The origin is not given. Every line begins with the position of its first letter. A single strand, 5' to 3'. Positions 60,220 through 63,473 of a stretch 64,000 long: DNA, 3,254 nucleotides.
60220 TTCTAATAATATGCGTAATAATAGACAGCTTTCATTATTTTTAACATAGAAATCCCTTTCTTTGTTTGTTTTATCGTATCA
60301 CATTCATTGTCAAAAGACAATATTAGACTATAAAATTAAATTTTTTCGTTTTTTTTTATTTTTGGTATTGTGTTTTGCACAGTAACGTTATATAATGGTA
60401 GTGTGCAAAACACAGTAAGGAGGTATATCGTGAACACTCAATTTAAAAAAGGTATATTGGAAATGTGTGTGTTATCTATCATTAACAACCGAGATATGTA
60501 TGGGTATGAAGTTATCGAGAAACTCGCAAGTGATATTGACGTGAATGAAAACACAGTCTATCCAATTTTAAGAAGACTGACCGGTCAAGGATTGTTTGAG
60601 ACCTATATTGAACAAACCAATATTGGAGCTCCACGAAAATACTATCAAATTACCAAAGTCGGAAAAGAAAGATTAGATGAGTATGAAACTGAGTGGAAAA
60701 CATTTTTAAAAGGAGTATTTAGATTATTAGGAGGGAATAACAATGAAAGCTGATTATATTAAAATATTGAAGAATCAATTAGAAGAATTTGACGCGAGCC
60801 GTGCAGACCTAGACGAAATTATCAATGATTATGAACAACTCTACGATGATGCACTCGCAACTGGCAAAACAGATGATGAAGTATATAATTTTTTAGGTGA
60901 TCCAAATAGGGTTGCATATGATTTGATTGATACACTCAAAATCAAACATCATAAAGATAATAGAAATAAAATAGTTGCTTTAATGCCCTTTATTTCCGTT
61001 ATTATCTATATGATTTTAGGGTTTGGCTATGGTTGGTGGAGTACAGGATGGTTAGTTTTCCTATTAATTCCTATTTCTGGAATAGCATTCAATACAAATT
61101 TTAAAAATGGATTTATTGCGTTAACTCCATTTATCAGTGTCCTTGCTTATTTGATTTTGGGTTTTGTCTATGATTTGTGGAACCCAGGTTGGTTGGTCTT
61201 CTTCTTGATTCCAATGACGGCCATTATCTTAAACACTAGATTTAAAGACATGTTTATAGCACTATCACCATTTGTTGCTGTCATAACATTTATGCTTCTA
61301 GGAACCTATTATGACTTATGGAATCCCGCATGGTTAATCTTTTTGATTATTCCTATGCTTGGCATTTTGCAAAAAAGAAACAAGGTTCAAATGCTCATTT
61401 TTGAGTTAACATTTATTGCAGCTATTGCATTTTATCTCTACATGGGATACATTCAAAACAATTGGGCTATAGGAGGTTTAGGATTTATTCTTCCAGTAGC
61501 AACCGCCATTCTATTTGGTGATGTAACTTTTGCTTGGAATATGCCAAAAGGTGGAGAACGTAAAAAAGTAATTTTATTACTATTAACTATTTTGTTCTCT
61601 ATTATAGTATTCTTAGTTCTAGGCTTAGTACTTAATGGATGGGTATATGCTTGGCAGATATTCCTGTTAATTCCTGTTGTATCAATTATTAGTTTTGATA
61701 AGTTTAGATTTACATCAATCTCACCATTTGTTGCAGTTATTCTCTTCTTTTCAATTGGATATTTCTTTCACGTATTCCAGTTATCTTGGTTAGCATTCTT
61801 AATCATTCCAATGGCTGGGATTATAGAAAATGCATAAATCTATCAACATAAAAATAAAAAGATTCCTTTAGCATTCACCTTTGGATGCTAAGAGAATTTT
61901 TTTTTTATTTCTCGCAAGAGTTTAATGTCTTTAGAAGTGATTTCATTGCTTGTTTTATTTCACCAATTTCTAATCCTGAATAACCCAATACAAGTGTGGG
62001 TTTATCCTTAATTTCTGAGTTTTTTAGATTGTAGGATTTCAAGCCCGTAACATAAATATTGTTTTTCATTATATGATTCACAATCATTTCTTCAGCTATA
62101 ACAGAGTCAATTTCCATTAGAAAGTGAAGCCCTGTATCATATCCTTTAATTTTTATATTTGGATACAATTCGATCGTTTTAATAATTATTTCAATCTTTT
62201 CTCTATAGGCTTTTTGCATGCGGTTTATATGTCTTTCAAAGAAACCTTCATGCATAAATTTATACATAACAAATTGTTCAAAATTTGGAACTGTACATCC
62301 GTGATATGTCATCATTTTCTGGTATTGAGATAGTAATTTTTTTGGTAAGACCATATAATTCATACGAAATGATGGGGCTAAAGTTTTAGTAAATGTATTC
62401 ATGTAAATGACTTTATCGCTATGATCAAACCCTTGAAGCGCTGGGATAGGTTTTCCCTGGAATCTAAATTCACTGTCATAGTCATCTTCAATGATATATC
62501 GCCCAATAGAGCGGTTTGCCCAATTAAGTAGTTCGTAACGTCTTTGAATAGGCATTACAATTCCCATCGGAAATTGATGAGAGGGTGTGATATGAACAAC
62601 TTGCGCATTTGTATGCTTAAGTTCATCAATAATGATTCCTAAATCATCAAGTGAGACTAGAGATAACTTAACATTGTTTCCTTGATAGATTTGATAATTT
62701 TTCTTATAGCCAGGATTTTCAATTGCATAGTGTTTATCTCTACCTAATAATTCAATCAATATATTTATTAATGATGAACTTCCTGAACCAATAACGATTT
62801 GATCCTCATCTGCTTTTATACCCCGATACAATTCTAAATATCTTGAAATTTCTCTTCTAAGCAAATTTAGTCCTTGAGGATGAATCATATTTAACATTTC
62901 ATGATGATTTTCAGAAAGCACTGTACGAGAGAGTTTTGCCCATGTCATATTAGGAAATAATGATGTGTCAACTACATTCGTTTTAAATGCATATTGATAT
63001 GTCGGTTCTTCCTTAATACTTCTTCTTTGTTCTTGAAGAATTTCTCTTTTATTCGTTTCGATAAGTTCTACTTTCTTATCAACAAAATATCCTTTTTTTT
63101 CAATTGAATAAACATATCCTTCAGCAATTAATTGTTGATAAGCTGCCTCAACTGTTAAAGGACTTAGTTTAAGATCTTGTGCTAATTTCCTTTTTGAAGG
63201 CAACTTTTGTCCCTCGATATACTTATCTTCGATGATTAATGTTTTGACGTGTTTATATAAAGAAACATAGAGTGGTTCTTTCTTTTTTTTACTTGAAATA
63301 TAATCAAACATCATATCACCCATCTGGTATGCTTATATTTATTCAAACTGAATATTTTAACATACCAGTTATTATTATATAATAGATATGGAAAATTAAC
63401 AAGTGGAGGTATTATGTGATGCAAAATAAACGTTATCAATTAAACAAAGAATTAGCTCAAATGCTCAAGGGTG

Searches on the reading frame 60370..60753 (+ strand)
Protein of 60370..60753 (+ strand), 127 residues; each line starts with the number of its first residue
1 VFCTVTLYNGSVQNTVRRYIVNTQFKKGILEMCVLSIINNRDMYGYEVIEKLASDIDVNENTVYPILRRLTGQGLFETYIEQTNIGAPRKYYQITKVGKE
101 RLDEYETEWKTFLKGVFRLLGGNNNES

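Call 9: search_protein_families(library=pfam, proteins=[window:60370-60753:+])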
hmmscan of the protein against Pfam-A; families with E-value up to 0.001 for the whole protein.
window:60370-60753:+ (127 aa): 2 families
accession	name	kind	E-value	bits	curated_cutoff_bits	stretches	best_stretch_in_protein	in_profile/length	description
PF03551.20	PadR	-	5.5e-18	65.2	27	1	34-103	1-74/75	Transcriptional regulator PadR-like family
PF03965.22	Penicillinase_R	-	0.00048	20.9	22.6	1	30-79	4-54/115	Penicillinase repressor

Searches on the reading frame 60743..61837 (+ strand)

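Call 9: search_protein_families(library=pfam, proteins=[window:60743-61837:+])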
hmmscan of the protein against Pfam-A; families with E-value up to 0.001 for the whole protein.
window:60743-61837:+ (364 aa): 1 family
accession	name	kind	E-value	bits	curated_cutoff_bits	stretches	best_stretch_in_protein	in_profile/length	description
PF22564.2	HAAS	-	3.3e-08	34.2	27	1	4-58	1-53/55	HAAS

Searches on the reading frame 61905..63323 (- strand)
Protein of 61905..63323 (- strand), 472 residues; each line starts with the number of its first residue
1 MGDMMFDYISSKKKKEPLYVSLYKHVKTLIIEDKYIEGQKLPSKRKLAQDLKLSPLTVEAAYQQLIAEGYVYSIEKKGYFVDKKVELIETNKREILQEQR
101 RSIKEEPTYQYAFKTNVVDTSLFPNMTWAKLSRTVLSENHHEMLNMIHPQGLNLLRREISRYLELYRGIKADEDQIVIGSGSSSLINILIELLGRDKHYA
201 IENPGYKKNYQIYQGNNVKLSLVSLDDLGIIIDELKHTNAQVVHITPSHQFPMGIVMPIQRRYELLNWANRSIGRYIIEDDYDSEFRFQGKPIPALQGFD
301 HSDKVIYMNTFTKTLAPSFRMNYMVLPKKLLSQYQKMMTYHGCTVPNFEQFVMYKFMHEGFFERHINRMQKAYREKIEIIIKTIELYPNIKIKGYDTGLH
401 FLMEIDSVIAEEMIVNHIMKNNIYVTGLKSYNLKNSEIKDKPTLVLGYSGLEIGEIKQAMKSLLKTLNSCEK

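Call 9: search_protein_families(library=pfam, proteins=[window:61905-63323:-])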
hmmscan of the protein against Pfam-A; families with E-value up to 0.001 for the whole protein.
window:61905-63323:- (472 aa): 2 families
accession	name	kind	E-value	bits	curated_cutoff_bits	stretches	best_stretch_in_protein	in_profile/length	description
PF00155.27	Aminotran_1_2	-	1e-12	48.4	19.7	1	137-433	29-338/361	Aminotransferase class I and II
PF00392.27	GntR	-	4.4e-11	42.7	27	1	18-81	1-64/64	Bacterial regulatory proteins, gntR family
